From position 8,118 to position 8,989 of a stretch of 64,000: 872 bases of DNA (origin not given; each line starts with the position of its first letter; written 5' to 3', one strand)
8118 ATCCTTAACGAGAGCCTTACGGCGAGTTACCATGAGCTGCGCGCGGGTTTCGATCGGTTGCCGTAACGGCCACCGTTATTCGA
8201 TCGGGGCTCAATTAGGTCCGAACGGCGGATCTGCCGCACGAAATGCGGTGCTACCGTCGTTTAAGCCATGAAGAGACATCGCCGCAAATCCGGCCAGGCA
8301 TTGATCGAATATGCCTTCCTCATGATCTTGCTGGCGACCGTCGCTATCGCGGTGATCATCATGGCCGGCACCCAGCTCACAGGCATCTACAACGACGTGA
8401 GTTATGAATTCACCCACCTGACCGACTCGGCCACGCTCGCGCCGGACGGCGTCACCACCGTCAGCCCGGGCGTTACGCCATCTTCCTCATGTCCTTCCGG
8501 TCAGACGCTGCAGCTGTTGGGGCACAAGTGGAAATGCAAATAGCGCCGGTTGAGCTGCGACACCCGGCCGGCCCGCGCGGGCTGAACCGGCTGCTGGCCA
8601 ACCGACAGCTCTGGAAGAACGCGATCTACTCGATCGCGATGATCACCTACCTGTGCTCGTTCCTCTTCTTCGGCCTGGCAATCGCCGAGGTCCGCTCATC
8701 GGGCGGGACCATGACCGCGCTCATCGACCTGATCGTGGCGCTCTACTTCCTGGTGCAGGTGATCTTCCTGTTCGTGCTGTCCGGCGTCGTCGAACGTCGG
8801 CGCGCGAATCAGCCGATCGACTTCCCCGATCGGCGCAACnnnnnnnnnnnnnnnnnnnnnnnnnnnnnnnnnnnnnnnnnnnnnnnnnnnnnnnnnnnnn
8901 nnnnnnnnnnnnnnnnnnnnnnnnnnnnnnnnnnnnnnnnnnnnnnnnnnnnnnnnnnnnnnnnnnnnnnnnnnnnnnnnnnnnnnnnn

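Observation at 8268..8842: Extended Flp-like prepilin with C-terminal '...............' domain, overlapping a small 2-TM protein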

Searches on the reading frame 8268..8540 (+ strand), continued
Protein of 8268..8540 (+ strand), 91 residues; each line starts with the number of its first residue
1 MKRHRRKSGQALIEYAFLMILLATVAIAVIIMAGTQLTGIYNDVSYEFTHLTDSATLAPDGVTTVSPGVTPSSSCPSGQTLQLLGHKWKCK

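Call 39: find_encoding_contigs(protein=P0251, flank=10000, max_places=3)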
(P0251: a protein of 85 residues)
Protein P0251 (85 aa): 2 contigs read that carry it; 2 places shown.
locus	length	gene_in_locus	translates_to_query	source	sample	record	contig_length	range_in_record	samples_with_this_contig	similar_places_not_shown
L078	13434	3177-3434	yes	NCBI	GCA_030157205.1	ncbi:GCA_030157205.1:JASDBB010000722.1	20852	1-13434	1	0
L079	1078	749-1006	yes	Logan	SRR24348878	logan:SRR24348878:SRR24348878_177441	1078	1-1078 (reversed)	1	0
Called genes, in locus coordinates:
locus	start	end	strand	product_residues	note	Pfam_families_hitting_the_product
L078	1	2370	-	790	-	?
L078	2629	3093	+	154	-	PF01230:HIT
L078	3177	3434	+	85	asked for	-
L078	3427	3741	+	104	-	-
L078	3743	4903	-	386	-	PF00108:Thiolase_N, PF22691:Thiolase_C_1 (faint), PF02803:Thiolase_C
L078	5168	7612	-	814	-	PF02190:LON_substr_bdg, PF00004:AAA, PF07728:AAA_5, PF22667:Lon_lid, PF05362:Lon_C, PF13541:ChlI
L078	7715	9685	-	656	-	PF06480:FtsH_ext (weak), PF06068:TIP49 (weak), PF00004:AAA, PF07728:AAA_5 (weak), PF17862:AAA_lid_3, PF01434:Peptidase_M41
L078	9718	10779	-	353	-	-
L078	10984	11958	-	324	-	PF07690:MFS_1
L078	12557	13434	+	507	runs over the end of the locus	PF13243:SQHop_cyclase_C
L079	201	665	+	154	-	PF01230:HIT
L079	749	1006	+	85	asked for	-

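Call 40: find_encoding_contigs(protein=P0245, flank=10000, max_places=3)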
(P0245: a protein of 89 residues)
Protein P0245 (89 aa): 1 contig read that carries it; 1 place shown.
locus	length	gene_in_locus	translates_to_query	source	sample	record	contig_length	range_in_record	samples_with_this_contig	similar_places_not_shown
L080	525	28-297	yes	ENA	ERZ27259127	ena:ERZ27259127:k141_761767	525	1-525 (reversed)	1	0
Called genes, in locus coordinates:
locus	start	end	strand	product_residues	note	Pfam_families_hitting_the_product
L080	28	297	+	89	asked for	-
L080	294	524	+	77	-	?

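Call 46: search_protein_families(library=pfam, alignment_id=A1, max_evalue=0.01)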
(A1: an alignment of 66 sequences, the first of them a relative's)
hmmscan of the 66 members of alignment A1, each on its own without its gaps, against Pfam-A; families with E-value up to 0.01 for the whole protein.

A. member 1, P0001 (91 aa): 0 families

B. families by the number of members that match (of 66 scanned): 5 families
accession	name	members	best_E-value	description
PF04964.19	Flp_Fap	42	2.6e-09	Flp/Fap pilin component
PF23714.1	Rv3627c_N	1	0.0023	Carboxypeptidase Rv3627c-like, N-terminal domain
PF07811.17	TadE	1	0.0044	TadE-like protein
PF04021.17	Class_IIIsignal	1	0.0047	Class III signal peptide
PF14029.11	DUF4244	1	0.0096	Protein of unknown function (DUF4244)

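Call 47: search_solved_structures(query=A1, max_evalue=1, show_alignments=3)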
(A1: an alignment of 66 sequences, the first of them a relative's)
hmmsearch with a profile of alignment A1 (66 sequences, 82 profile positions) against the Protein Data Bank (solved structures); distinct sequences matched with E-value up to 1: 3.
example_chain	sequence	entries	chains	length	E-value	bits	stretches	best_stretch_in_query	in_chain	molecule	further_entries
8u2b_A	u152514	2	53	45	0.00018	24.8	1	16-53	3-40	Flp family type IVb pilin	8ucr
8u1k_A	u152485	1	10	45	0.00027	24.2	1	16-53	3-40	PilA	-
1n7l_A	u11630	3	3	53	0.56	13.6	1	5-35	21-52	Cardiac phospholamban | Phospholamban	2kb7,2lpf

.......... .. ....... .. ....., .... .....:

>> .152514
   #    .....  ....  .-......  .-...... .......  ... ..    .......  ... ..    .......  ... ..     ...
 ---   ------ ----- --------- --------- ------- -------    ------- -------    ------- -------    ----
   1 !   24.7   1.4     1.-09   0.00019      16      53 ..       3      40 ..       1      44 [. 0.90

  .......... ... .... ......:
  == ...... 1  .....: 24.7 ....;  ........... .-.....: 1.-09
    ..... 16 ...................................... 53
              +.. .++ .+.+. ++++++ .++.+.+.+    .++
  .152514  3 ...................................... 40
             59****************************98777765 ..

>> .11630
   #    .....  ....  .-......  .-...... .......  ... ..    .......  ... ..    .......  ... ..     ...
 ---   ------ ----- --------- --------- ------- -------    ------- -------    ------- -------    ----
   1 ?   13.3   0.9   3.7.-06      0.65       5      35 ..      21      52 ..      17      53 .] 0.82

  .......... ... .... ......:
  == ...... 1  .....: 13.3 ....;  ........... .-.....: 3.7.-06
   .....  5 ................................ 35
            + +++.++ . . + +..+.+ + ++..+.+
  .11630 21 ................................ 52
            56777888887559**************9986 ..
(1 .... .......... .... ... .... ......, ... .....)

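Call 62: search_solved_structures(query=A3, max_evalue=10, show_alignments=1)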
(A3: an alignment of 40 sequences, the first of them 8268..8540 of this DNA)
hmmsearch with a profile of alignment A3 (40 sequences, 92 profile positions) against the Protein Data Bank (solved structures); distinct sequences matched with E-value up to 10: 1.
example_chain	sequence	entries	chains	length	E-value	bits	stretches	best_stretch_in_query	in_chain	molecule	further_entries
8u1k_A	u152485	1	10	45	0.92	12.9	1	12-43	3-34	PilA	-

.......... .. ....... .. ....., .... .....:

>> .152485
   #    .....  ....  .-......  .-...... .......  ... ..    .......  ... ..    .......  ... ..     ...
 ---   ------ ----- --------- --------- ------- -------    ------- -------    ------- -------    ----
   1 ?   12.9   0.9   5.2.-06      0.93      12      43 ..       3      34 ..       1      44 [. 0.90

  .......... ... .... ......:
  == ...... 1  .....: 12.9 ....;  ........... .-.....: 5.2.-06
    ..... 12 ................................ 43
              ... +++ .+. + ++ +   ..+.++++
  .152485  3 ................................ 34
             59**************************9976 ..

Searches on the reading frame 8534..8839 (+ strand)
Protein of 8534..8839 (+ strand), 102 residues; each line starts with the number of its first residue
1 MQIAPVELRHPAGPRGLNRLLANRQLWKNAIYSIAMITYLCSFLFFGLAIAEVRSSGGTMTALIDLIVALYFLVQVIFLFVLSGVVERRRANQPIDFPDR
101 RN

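Call 3: search_protein_families(library=pfam, proteins=[window:8534-8839:+], max_evalue=10)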
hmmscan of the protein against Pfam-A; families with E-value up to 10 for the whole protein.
seq(102 aa): 3 families
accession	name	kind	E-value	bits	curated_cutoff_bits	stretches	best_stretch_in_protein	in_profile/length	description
PF17343.7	DUF5373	-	0.012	15.9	28.7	1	18-99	75-157/182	Family of unknown function (DUF5373)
PF10864.13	DUF2663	-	0.055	14.3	25.2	1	30-98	20-86/127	Protein of unknown function (DUF2663)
PF10953.13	DUF2754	-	0.064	13.9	25.8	1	31-51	40-60/70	Protein of unknown function (DUF2754)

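Call 4: search_protein_families(library=ncbifam, proteins=[window:8534-8839:+], max_evalue=10)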
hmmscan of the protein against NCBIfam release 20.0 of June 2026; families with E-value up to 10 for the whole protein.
seq(102 aa): 2 families
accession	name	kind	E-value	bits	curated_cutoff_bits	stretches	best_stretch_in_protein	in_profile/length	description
NF041560.1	T6SS_Burk_ExIF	subfamily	0.13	11.9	90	1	24-85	122-184/234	putative type VI secretion system effector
NF010233.0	PRK13682.2-4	equivalog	0.65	10.4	85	1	43-90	6-55/59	hypothetical protein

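Call 45: find_homologous_proteins(query=window:8534-8839:+, max_evalue=0.01)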
Query seq(102 aa) (102 aa): 452 proteins with E <= 0.01 among 462 candidates; the best 120 are listed.
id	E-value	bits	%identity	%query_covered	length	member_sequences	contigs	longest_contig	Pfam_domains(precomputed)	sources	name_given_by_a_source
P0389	1.4e-59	216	100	100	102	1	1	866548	-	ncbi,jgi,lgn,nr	ncbi:MAG: hypothetical protein QOH92_927 [Chloroflexota bacterium]|jgi:hypothetical protein|nr:hypot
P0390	1.9e-57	210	98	100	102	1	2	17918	-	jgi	jgi:hypothetical protein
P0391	6.5e-55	202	94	100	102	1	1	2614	-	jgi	jgi:hypothetical protein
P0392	2.2e-54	200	92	100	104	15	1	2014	-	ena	-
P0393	3.8e-54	199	92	100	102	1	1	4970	-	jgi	jgi:hypothetical protein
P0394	7.9e-54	198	92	100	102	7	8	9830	-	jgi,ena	-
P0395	8.2e-54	198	91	100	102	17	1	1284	-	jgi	-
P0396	3.4e-53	196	91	100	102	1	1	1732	-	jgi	-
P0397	6.7e-53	195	89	100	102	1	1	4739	-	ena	-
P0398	1.3e-52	194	90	100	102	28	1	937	-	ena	-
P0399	1.6e-51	191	89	100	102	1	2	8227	-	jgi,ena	-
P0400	8.5e-51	188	86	100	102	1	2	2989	-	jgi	jgi:hypothetical protein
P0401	8.7e-51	188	86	99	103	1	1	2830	-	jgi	jgi:hypothetical protein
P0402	1.0e-50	188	88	100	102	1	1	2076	-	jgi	jgi:hypothetical protein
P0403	1.1e-50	188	88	100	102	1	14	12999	-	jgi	jgi:hypothetical protein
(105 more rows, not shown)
